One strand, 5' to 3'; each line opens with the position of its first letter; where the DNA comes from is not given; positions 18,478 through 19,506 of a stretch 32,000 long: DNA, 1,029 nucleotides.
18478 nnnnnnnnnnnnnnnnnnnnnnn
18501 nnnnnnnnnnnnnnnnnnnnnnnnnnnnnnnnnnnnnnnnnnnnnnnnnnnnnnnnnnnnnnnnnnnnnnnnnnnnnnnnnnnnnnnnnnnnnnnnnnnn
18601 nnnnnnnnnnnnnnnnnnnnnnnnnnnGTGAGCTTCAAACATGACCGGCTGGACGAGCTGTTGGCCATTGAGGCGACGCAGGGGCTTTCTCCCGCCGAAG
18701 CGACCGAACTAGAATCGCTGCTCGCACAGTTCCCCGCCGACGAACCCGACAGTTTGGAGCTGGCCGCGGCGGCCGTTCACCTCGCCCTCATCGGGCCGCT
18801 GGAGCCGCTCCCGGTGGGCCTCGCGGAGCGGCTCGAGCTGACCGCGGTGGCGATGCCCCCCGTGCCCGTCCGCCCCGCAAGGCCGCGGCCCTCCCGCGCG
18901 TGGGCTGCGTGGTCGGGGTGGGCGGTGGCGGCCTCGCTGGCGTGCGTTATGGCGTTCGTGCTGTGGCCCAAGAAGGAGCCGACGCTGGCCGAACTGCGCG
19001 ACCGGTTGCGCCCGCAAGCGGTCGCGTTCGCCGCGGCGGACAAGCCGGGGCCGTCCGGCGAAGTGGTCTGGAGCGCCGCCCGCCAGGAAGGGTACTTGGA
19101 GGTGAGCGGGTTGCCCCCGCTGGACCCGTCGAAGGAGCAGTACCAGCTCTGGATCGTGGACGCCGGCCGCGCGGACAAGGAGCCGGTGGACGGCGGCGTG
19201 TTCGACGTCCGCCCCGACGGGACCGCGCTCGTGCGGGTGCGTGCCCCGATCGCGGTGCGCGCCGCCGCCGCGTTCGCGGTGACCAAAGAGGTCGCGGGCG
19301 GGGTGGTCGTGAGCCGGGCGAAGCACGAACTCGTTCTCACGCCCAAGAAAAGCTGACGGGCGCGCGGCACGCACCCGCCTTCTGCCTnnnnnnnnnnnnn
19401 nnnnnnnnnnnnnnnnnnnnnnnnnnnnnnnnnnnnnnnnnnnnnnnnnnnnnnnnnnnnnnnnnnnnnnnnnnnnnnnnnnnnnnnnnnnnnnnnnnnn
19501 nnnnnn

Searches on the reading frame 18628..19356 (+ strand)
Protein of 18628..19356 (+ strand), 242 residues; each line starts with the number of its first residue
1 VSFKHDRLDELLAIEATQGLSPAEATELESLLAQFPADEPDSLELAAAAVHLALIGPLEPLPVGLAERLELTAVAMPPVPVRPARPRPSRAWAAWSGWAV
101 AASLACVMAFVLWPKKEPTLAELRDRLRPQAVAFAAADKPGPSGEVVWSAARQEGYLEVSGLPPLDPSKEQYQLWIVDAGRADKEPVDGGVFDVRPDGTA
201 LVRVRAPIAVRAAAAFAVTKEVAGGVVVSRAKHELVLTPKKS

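Call 7: search_protein_families(library=pfam, proteins=[window:18628-19356:+], max_evalue=0.01)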
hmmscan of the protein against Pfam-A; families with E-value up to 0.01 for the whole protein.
window:18628-19356:+ (242 aa): 1 family
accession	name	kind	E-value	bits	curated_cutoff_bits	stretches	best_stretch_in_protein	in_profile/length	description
PF10099.14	RskA_C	-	2.9e-14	53.9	29.4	1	101-226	2-126/135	Anti-sigma-K factor rskA, C-terminal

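Call 8: search_protein_families(library=ncbifam, proteins=[window:18628-19356:+], max_evalue=0.01)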
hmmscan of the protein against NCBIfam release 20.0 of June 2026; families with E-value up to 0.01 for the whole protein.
window:18628-19356:+ (242 aa): 2 families
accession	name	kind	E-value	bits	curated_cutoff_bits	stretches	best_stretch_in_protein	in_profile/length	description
NF052375.1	antisigma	equivalog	4.3e-19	69.4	100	1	19-225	9-209/217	anti-sigma factor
NF010501.0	PRK13920.1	subfamily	4.4e-06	26.5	225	1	8-199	4-181/213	putative anti-sigmaE protein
